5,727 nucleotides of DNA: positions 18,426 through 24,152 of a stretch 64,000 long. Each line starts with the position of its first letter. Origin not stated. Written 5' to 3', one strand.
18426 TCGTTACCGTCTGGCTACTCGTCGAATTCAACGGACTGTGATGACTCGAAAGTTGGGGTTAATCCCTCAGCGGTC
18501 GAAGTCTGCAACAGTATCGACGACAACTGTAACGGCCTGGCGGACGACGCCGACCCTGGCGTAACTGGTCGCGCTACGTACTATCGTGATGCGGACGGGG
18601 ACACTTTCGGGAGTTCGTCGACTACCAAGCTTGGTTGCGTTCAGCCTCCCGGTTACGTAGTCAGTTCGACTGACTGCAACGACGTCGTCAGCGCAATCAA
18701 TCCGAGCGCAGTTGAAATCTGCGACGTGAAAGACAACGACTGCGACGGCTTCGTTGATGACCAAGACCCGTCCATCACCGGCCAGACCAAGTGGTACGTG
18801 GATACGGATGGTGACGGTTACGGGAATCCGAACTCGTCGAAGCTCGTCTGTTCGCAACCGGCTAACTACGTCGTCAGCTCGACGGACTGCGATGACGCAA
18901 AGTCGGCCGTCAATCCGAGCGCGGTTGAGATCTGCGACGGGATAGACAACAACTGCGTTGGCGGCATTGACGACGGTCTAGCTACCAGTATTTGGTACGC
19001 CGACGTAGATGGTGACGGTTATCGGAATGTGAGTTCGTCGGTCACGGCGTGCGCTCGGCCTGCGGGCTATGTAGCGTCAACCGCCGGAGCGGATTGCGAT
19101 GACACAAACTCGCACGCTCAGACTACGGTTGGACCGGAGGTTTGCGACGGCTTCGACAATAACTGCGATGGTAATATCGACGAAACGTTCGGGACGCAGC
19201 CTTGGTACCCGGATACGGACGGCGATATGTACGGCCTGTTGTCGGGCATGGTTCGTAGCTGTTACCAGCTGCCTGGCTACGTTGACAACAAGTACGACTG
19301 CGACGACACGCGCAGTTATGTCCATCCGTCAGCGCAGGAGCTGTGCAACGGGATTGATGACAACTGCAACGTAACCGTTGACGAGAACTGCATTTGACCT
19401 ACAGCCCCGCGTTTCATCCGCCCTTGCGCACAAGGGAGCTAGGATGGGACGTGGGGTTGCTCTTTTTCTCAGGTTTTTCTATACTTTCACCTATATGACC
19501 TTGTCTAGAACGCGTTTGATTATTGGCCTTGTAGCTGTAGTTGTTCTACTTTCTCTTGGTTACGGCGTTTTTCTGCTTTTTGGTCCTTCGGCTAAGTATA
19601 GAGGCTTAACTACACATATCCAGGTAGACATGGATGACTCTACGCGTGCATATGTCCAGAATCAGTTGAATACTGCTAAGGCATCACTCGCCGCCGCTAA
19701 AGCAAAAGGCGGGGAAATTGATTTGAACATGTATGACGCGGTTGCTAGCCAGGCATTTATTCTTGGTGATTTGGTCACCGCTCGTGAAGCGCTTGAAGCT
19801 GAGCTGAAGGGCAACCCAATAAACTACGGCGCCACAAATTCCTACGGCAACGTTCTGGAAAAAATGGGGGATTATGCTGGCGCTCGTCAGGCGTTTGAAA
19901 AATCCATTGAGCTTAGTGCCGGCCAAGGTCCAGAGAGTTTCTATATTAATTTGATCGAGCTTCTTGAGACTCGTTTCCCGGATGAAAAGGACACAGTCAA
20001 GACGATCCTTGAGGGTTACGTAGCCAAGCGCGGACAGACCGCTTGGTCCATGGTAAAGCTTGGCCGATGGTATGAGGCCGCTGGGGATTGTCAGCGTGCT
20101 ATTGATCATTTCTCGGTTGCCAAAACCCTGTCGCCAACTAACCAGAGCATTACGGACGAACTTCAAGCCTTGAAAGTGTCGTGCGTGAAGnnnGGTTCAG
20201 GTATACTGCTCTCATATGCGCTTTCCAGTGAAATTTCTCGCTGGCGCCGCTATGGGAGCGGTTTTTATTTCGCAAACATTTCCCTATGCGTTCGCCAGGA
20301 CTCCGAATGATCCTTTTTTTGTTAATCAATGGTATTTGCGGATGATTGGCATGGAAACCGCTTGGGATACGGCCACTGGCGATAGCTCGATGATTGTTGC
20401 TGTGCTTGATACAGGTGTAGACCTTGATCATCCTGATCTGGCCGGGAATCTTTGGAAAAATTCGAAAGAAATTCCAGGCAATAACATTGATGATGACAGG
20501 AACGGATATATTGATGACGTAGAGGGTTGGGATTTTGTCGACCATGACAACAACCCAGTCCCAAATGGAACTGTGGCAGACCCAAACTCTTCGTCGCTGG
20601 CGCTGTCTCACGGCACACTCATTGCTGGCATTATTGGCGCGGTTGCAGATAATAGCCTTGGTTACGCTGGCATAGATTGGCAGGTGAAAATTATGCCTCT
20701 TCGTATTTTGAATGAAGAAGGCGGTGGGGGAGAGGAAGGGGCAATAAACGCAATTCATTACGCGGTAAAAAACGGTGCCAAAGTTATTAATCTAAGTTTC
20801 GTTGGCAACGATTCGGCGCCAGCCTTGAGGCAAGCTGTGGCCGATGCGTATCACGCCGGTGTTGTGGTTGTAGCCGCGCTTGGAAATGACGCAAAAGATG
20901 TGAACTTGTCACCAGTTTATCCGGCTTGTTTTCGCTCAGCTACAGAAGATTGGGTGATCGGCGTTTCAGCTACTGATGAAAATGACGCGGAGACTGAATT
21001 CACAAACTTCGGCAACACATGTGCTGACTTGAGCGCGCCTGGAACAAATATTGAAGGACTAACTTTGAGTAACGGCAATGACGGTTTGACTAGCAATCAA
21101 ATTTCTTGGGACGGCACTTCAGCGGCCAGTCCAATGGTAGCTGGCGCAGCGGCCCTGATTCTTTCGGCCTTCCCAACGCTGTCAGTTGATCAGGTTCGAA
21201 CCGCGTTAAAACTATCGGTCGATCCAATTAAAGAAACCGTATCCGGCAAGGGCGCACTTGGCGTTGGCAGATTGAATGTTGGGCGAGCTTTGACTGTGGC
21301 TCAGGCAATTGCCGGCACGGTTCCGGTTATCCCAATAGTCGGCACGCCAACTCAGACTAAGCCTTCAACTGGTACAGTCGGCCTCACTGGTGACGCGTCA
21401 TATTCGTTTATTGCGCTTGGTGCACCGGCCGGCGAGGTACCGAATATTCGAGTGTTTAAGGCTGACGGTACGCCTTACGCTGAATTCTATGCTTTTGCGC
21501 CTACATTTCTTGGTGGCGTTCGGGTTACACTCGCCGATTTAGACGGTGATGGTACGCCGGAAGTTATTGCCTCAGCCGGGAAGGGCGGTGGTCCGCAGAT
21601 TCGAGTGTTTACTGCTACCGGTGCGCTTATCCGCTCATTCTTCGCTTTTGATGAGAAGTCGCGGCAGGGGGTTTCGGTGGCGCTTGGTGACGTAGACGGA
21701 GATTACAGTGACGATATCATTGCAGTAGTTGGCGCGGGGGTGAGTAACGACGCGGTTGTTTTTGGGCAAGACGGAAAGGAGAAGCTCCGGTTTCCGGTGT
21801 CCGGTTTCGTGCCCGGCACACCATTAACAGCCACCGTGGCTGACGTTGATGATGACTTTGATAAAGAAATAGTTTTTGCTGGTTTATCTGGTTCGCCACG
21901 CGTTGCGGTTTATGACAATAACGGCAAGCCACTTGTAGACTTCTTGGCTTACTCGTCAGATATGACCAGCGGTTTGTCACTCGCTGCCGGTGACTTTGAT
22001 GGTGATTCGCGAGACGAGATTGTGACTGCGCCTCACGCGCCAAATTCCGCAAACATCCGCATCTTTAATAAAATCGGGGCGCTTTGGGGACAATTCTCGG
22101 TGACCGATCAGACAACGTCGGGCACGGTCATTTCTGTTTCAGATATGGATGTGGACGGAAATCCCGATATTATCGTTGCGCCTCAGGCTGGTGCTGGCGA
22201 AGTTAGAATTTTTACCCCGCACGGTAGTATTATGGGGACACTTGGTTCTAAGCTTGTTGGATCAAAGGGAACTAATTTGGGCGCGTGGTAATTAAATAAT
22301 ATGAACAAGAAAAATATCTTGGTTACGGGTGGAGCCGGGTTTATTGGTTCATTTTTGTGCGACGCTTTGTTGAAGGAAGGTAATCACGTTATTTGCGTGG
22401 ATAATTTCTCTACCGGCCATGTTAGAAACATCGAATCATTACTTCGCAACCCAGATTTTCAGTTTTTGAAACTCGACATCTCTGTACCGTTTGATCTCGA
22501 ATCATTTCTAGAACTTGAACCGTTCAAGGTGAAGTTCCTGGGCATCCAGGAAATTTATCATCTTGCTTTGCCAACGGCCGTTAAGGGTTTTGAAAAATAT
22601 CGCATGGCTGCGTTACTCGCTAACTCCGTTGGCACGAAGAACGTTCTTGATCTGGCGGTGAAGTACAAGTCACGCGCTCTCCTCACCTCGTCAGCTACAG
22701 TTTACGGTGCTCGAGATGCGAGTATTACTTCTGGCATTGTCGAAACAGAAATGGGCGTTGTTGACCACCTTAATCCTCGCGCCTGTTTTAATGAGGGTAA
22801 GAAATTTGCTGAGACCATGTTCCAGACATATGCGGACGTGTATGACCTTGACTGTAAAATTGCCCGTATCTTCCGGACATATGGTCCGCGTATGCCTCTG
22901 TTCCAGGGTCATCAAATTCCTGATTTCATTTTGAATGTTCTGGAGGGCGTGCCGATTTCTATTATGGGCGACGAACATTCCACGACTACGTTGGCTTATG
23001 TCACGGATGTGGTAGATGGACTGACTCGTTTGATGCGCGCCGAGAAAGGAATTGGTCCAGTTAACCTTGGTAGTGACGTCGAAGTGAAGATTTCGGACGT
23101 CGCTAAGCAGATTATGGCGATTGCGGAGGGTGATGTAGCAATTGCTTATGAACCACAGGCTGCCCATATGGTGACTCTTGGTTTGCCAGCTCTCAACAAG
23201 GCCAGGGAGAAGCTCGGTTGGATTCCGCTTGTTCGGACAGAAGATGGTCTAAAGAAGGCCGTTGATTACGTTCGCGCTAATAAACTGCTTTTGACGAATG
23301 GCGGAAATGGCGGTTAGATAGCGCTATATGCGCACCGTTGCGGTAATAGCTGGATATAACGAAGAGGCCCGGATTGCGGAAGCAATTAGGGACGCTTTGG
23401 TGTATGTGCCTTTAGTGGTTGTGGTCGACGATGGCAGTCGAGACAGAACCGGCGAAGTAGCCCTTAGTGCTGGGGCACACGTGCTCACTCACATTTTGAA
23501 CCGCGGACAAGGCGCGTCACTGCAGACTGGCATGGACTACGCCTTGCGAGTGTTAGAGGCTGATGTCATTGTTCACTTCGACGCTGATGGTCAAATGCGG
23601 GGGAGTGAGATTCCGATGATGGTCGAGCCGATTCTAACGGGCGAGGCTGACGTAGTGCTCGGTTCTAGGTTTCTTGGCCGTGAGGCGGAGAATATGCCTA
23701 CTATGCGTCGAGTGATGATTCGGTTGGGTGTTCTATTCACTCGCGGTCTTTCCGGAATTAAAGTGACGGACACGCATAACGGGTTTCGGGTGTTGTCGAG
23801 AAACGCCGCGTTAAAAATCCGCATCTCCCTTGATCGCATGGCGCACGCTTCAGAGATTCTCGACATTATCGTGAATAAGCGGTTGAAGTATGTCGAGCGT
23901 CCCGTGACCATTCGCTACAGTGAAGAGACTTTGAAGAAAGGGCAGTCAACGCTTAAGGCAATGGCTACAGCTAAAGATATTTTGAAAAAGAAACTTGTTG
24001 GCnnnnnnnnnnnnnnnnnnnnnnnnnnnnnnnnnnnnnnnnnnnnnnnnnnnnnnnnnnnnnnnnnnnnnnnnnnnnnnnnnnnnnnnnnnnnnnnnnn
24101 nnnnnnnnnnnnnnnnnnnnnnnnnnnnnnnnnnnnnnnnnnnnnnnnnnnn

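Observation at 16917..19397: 826-aa lipoprotein built from about 17 tandem MopE-like Cys/Asp-rich putative metal-binding repeats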

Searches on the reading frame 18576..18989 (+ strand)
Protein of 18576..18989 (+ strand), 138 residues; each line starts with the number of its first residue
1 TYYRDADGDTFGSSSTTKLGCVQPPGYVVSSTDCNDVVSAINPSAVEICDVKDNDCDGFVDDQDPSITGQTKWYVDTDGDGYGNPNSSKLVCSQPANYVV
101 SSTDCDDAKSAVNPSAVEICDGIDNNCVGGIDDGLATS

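Call 37: predict_structure(alignment_id=A1)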
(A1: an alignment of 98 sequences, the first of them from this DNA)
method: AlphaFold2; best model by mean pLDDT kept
length: 138 residues; sequences in the alignment: 98
mean_pLDDT: 96.0   pTM: 0.80
mean pLDDT of the five models: 96.0, 95.6, 95.2, 94.5, 93.6
residues with pLDDT >= 90: 132; 70-90: 2; 50-70: 3; < 50: 1
segments of 3 or more residues with pLDDT < 50: none
pLDDT, mean of each block of 10 residues (from residue 1): 98 98 98 98 98 98 97 98 98 98 98 96 94 71
secondary structure, 60 per line:
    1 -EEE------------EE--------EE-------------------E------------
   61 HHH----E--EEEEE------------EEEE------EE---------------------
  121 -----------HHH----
elements in order: E2-4 E71-75 E88-91

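Call 39: fold_search(model_id=the predicted structure, library=pdb)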
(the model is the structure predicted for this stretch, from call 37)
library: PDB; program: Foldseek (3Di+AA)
matches with E <= 10: 9; with E <= 0.001: 0
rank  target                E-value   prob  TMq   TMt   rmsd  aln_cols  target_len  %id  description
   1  5w7a_B                2.4e+00  0.08  0.26  0.10  17.1       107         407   18  Rabbit acyloxyacyl hydrolase (AOAH), proteolytically processed, S262A mutant, with LPS (low quality saposin domain) (released 2018-01-03)
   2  5w7b_C                4.7e+00  0.04  0.23  0.09  16.8       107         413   17  Rabbit acyloxyacyl hydrolase (AOAH), proteolytically processed, S262A mutant, with LPS (released 2018-01-03)
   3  4bd9_B                5.8e+00  0.05  0.17  0.14   5.2        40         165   15  Structure of the complex between SmCI and human carboxypeptidase A4 (released 2013-07-17)
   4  3fp7_J                6.1e+00  0.05  0.17  0.39   5.0        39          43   18  Anionic trypsin variant S195A in complex with bovine pancreatic trypsin inhibitor (BPTI) cleaved at the scissile bond  (released 2009-02-17)
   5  1n67                  7.0e+00  0.01  0.12  0.06   6.2        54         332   11  Clumping Factor A from Staphylococcus aureus (released 2003-03-04)
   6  5w7c_C                8.0e+00  0.08  0.15  0.05   3.2        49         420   20  Human acyloxyacyl hydrolase (AOAH), proteolytically processed, S263A mutant, with LPS (released 2018-01-03)
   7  5w7c_D                8.0e+00  0.03  0.24  0.09  16.4       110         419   19  Human acyloxyacyl hydrolase (AOAH), proteolytically processed, S263A mutant, with LPS (released 2018-01-03)
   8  9ojy_F                8.0e+00  0.01  0.09  0.09   9.1        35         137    8  Crystal structure of TNF alpha in complex with compound 3. (released 2025-07-23)
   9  5w7e_A                8.6e+00  0.03  0.24  0.07  16.8       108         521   19  Murine acyloxyacyl hydrolase (AOAH), S262A mutant, with dimyristoyl phosphatidylcholine (released 2018-01-03)

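Call 58: search_solved_structures(query=A1, max_evalue=10, show_alignments=5)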
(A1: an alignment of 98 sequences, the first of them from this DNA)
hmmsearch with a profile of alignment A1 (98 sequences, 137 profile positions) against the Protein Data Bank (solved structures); distinct sequences matched with E-value up to 10: 7.
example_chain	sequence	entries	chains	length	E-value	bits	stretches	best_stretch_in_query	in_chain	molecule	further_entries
2vov_A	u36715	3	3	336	0.0042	20.5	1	99-128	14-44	SURFACE-ASSOCIATED PROTEIN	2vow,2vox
5w7a_B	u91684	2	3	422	0.53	13.8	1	94-128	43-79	Acyloxyacyl hydrolase large subunit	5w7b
5w7c_C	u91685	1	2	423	0.59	13.6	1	92-128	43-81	Acyloxyacyl hydrolase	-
5w78_B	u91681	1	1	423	0.59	13.6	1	92-128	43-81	Acyloxyacyl hydrolase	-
5lxv_B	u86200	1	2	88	0.92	13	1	39-70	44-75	Carbohydrate-binding protein WP_009985128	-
5w7d_A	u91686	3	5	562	0.97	12.9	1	94-127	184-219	Acyloxyacyl hydrolase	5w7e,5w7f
3kf9_A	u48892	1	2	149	1.6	12.2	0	45-63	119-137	Caltractin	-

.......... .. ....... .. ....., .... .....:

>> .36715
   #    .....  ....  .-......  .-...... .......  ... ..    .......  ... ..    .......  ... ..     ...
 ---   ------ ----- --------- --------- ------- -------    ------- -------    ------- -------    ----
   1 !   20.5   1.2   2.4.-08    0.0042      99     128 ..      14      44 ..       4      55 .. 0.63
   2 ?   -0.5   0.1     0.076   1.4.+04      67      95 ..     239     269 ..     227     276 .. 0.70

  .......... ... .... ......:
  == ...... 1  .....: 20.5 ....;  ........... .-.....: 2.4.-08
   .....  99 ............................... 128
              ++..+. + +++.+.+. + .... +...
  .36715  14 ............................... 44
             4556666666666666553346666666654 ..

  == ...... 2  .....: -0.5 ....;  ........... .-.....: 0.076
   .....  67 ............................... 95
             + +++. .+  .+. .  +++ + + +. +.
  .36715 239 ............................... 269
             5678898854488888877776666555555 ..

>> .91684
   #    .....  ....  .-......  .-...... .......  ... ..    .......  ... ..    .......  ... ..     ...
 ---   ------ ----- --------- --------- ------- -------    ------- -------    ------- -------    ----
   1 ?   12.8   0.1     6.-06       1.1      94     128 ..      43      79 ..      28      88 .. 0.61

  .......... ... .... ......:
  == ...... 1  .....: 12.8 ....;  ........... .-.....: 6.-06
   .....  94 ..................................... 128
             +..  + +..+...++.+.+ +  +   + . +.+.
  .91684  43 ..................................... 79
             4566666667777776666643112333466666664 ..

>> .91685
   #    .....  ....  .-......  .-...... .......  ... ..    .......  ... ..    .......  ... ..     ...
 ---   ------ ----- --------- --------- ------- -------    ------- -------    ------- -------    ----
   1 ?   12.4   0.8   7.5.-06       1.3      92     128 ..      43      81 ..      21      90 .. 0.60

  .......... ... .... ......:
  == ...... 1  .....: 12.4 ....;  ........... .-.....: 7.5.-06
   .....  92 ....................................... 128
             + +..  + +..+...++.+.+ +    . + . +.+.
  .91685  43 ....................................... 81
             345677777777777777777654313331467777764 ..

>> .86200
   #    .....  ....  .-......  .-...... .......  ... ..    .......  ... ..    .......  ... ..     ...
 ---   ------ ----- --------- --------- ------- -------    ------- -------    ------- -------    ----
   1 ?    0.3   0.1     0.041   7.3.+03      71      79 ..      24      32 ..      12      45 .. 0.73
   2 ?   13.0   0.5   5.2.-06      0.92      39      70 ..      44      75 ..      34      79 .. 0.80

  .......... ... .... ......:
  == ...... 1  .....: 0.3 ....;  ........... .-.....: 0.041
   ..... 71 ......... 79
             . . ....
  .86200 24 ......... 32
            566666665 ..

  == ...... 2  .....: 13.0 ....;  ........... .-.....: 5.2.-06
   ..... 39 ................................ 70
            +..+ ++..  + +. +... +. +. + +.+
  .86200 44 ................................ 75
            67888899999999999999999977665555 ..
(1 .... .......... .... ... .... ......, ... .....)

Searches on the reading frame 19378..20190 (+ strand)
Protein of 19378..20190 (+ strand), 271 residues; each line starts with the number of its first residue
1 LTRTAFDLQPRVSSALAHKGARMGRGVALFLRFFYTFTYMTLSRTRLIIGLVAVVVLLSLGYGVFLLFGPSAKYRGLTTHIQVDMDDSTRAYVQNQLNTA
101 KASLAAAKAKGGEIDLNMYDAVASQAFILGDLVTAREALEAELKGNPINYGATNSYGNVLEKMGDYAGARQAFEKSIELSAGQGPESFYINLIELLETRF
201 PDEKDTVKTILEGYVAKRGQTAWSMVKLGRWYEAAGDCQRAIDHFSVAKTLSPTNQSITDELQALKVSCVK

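Call 13: search_protein_families(library=pfam, proteins=[window:19378-20190:+], max_evalue=0.001)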
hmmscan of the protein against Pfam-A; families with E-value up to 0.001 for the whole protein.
window:19378-20190:+ (271 aa): 10 families
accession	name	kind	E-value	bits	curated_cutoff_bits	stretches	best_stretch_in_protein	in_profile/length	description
PF13424.12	TPR_12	-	1.9e-10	41.2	30.1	1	216-246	39-69/77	Tetratricopeptide repeat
PF07719.23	TPR_2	-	1e-08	35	27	1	156-180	7-31/34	Tetratricopeptide repeat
PF13428.12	TPR_14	-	6.8e-07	29.8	23.5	0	155-181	6-32/44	Tetratricopeptide repeat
PF13432.12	TPR_16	-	8.5e-07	29.8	32.7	1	130-182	11-63/65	Tetratricopeptide repeat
PF00515.34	TPR_1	-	4.5e-06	26.7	27.8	0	157-179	8-30/34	Tetratricopeptide repeat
PF13174.12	TPR_6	-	2.2e-05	25.3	26.3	0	224-248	2-26/33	Tetratricopeptide repeat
PF13374.12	TPR_10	-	4.8e-05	23.7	27.5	0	157-179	9-31/42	Tetratricopeptide repeat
PF23914.1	TPR_CcmH_CycH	-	0.00017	21.9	42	0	138-256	38-155/158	Cytochrome c-type biogenesis protein H TPR domain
PF13181.12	TPR_8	-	0.00032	21.1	25.7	0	156-181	7-32/34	Tetratricopeptide repeat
PF13176.12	TPR_7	-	0.00084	19.7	27.9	0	225-245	2-22/36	Tetratricopeptide repeat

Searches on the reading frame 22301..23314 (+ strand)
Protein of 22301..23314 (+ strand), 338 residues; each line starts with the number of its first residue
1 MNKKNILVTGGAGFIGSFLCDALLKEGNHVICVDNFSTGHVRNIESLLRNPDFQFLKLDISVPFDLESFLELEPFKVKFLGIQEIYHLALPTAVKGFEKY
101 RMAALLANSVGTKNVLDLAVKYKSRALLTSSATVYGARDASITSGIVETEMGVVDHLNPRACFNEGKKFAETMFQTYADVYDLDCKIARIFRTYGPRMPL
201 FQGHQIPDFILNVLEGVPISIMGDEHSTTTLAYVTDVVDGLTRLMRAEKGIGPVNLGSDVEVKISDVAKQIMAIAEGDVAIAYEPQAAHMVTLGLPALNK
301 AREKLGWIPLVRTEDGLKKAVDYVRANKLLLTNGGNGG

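Call 13: search_protein_families(library=pfam, proteins=[window:22301-23314:+], max_evalue=0.001)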
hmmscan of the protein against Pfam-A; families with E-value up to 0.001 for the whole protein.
window:22301-23314:+ (338 aa): 7 families
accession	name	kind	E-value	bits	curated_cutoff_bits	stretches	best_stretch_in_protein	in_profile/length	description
PF01370.27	Epimerase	-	2.2e-36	126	20.9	1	6-256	1-239/240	NAD dependent epimerase/dehydratase family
PF16363.11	GDP_Man_Dehyd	-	5.5e-35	121.8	27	1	7-319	1-331/332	GDP-mannose 4,6 dehydratase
PF01073.25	3Beta_HSD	-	3.3e-09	36.6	22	1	7-174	1-157/280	3-beta hydroxysteroid dehydrogenase/isomerase family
PF07993.18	NAD_binding_4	-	2.5e-08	33.8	20.1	1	82-195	89-209/258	Male sterility protein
PF02719.21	Polysacc_synt_2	-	3.7e-08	33.3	20.2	1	6-128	1-124/293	Polysaccharide biosynthesis protein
PF04321.23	RmlD_sub_bind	-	1e-05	25.2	27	1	5-244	2-196/287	RmlD substrate binding domain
PF00106.31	adh_short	-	5e-05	23.3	26.6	1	4-63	1-61/195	short chain dehydrogenase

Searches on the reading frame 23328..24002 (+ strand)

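Call 13: search_protein_families(library=pfam, proteins=[window:23328-24002:+], max_evalue=0.001)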
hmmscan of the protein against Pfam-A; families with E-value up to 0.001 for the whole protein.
window:23328-24002:+ (225 aa): 1 family
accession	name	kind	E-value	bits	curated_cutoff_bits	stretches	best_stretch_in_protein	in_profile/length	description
PF00535.33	Glycos_transf_2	-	4.1e-19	69.6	23.3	1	6-161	3-164/168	Glycosyl transferase family 2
